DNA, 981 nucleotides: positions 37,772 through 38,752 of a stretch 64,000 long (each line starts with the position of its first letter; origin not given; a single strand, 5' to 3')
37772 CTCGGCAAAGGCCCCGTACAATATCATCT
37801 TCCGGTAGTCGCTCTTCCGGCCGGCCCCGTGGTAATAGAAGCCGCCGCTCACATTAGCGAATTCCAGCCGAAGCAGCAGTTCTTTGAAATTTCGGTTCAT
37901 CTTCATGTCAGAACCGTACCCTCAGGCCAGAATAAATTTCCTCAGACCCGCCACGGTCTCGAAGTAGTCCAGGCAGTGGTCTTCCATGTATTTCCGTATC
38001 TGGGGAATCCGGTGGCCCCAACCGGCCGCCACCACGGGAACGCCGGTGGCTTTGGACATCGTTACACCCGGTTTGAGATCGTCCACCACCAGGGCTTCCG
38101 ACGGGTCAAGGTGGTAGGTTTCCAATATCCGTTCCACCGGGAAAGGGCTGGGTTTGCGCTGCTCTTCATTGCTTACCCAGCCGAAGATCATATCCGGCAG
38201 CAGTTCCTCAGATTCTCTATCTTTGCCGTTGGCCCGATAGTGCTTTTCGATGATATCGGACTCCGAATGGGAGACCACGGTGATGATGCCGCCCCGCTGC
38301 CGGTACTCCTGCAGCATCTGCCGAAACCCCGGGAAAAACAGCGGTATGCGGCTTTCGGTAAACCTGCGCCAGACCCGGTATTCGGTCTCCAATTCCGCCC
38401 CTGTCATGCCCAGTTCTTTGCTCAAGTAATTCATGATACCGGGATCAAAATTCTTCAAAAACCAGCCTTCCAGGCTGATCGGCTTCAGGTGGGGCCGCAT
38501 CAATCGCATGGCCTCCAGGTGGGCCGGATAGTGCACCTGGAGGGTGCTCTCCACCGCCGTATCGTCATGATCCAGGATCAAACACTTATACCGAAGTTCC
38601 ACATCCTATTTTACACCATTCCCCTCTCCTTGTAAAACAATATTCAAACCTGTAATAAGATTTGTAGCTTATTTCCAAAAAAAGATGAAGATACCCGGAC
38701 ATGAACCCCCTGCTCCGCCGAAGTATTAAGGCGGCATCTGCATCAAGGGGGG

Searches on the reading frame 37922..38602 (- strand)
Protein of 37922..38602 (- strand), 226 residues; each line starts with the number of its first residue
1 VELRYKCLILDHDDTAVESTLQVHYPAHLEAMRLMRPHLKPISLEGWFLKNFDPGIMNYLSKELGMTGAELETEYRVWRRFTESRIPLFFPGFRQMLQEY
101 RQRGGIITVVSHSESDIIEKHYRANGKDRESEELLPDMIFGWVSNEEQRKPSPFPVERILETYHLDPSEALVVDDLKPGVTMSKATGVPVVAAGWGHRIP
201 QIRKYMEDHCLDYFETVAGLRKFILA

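Call 16: search_protein_families(library=pfam, proteins=[window:37922-38602:-], max_evalue=0.0001)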
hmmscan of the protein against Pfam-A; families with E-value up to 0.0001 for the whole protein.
window:37922-38602:- (226 aa): 2 families
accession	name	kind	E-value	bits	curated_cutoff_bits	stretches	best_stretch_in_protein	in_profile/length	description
PF13419.12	HAD_2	-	1.3e-08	35.7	23.8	1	88-192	79-177/178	Haloacid dehalogenase-like hydrolase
PF00702.32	Hydrolase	-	2.5e-07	31.7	26.4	1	6-185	2-189/191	haloacid dehalogenase-like hydrolase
